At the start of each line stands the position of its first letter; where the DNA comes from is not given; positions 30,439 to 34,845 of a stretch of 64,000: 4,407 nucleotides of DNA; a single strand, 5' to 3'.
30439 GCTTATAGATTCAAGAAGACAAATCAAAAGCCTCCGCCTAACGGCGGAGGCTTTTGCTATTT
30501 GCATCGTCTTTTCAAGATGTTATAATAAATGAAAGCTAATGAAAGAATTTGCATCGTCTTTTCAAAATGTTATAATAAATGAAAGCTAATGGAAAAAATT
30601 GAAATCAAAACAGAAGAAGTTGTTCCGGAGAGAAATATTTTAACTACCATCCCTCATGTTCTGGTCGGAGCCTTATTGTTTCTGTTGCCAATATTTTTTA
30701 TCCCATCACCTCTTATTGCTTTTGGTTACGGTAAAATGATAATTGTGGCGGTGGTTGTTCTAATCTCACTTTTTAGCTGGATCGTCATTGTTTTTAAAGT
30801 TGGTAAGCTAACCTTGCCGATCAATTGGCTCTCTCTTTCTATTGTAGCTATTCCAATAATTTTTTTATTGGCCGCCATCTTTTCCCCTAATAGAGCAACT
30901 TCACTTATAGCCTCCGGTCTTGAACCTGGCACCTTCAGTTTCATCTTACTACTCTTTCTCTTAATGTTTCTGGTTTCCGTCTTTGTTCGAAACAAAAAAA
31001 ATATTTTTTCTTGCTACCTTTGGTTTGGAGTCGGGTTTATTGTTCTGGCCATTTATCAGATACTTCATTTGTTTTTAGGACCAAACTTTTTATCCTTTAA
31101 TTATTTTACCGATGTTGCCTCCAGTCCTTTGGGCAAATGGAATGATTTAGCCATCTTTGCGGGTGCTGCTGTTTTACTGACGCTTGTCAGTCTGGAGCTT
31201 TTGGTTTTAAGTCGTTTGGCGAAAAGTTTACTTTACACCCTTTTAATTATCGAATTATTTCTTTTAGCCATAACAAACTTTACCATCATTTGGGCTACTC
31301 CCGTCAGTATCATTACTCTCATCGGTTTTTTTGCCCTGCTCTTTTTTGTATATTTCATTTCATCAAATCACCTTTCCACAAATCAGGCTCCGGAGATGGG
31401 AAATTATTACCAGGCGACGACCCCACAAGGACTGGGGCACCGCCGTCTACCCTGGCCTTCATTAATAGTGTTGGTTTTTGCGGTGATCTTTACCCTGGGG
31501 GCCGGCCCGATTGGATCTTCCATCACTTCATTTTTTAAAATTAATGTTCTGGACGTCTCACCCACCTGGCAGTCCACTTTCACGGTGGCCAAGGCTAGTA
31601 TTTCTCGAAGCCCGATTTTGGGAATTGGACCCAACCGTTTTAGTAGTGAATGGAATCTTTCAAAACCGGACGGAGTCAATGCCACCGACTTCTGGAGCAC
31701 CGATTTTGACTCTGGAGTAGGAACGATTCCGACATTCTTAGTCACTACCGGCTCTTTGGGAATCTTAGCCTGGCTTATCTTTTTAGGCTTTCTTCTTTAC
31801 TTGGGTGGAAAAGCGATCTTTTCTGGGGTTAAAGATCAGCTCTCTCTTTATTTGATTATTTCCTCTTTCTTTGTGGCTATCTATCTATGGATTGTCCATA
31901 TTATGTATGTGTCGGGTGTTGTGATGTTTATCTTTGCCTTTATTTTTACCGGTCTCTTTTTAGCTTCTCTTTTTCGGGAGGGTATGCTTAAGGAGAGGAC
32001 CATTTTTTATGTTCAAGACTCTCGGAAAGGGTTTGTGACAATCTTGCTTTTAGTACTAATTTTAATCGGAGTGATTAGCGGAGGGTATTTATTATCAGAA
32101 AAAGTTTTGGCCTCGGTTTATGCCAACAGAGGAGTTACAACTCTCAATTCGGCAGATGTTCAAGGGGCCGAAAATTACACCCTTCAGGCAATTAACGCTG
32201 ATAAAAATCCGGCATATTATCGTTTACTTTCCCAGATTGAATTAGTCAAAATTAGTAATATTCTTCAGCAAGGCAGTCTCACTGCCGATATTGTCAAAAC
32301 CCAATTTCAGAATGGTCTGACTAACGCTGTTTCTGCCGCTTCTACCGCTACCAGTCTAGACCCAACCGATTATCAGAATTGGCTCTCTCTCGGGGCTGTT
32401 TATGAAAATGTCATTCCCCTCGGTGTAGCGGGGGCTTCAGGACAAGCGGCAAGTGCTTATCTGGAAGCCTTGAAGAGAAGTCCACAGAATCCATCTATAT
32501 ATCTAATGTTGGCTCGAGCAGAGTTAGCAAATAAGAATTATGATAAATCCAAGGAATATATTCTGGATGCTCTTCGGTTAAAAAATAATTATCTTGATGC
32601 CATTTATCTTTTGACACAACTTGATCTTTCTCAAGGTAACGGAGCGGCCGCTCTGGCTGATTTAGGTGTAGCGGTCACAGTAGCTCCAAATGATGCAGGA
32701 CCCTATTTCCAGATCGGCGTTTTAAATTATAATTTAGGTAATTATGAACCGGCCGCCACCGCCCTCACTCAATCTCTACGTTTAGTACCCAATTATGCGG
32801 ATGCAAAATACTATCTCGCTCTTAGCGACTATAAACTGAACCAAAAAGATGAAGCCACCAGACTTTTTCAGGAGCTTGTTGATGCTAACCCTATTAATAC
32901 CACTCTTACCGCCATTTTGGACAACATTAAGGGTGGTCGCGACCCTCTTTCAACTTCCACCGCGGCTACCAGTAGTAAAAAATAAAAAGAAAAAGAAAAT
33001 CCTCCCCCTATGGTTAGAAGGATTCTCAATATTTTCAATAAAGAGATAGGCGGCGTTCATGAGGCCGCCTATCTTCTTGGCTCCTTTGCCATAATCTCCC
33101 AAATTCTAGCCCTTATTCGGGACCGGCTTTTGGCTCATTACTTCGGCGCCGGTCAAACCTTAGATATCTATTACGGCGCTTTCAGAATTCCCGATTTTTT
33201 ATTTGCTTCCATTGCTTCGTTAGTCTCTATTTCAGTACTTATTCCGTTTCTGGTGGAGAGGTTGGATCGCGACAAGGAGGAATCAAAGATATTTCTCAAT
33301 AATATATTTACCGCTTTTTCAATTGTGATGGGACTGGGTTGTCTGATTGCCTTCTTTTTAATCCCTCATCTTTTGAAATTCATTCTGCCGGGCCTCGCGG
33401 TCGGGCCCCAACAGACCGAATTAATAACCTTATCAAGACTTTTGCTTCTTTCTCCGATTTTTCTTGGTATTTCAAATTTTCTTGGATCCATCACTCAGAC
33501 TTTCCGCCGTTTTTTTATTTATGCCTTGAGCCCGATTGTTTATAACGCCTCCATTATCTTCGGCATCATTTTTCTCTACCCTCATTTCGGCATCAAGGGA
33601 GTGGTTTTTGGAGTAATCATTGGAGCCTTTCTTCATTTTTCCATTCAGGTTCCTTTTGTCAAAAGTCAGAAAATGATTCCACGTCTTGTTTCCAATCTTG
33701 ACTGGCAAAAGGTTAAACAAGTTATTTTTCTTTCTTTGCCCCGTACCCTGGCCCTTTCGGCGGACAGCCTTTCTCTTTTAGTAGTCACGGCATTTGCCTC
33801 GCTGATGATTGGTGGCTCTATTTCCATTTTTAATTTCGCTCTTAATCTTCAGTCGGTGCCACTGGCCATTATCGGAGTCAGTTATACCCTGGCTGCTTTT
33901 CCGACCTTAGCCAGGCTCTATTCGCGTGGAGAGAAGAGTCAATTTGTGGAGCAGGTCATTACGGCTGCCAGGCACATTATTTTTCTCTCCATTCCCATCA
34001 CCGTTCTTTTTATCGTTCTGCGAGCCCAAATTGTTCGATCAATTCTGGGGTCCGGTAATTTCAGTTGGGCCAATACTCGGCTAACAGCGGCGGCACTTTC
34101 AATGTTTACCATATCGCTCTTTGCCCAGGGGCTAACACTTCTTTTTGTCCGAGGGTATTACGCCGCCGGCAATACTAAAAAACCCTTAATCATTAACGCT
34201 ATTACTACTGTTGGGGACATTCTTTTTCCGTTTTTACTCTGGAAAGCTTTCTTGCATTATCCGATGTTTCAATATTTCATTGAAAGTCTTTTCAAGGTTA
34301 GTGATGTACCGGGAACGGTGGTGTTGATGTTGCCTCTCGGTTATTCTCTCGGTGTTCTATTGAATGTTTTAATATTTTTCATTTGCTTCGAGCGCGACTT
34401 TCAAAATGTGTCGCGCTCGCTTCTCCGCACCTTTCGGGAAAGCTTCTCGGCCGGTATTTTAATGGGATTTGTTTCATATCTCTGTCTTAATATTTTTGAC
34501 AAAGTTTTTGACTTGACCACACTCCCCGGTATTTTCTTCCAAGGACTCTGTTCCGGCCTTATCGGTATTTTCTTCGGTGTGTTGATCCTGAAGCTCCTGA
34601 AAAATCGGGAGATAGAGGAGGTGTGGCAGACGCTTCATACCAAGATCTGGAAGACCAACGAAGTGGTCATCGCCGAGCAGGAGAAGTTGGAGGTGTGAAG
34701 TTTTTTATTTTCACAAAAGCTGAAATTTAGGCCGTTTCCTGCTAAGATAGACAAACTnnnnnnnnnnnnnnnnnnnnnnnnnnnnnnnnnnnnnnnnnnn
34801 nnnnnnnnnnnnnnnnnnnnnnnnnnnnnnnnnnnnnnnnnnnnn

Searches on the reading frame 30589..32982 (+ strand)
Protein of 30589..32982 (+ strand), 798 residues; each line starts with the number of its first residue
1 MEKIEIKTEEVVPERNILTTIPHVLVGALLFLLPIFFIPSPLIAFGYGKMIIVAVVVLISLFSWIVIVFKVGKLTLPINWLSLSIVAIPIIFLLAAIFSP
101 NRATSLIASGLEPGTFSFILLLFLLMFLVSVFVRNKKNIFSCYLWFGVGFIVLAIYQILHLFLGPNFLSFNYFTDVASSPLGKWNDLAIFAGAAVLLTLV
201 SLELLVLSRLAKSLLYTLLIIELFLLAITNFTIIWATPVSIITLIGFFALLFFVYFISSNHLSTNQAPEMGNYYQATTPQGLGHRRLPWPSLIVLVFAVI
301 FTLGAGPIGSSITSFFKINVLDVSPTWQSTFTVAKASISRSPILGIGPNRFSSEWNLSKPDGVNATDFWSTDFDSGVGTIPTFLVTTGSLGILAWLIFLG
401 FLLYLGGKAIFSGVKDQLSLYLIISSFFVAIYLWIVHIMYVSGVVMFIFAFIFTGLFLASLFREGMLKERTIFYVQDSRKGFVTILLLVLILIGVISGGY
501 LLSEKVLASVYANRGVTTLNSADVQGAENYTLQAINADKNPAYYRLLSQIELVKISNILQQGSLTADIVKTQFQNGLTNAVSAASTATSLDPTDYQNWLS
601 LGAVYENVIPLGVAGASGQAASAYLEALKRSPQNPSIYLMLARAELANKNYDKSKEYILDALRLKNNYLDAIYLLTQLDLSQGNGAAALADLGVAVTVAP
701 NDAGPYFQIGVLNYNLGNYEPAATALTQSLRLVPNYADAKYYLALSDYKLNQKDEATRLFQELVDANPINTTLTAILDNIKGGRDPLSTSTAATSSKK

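Call 58: search_protein_families(library=pfam, proteins=[window:30589-32982:+], max_evalue=0.0001)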
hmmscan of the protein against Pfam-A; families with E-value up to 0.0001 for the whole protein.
window:30589-32982:+ (798 aa): 10 families
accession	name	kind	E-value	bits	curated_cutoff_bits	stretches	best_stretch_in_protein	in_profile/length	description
PF07719.23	TPR_2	-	2.4e-13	49.5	27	0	706-736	4-34/34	Tetratricopeptide repeat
PF14559.12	TPR_19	-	3.4e-11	43.7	25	1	615-658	5-48/68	Tetratricopeptide repeat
PF13432.12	TPR_16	-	8.1e-11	42.6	32.7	1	618-665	14-61/65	Tetratricopeptide repeat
PF13431.12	TPR_17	-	3.1e-09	36.8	24.4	0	623-655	1-33/34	Tetratricopeptide repeat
PF13181.12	TPR_8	-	1.2e-08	34.9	25.7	0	636-667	2-33/34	Tetratricopeptide repeat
PF13414.12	TPR_11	-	6.3e-08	32.6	26.8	0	714-749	5-40/42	TPR repeat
PF23914.1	TPR_CcmH_CycH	-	6.1e-07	29.9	42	0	591-698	46-150/158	Cytochrome c-type biogenesis protein H TPR domain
PF13428.12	TPR_14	-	7.6e-07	29.6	23.5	0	636-677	2-43/44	Tetratricopeptide repeat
PF13371.12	TPR_9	-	5.3e-06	26.8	35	1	685-739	11-65/73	Tetratricopeptide repeat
PF13174.12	TPR_6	-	3.2e-05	24.7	26.3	0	738-768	1-31/33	Tetratricopeptide repeat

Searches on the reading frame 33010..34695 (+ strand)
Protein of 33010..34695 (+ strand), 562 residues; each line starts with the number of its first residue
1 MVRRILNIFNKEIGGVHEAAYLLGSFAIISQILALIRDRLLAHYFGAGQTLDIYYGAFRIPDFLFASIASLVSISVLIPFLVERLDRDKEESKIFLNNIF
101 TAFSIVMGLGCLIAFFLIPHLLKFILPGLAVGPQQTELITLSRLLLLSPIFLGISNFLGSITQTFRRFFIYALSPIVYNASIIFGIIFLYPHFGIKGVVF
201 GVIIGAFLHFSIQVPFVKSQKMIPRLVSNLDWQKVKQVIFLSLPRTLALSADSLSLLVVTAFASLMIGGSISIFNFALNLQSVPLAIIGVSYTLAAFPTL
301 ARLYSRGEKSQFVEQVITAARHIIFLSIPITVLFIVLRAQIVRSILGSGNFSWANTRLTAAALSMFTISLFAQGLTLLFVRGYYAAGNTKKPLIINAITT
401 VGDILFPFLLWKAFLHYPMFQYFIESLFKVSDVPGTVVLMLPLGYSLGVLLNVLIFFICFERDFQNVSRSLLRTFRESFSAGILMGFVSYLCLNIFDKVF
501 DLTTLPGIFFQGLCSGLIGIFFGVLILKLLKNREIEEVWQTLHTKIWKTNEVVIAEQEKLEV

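Call 58: search_protein_families(library=pfam, proteins=[window:33010-34695:+], max_evalue=0.0001)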
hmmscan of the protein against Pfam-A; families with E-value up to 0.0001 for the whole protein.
window:33010-34695:+ (562 aa): 1 family
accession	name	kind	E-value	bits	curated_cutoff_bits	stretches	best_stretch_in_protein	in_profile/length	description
PF03023.19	MurJ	-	7.8e-69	232.8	27.4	1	41-506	1-446/451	Lipid II flippase MurJ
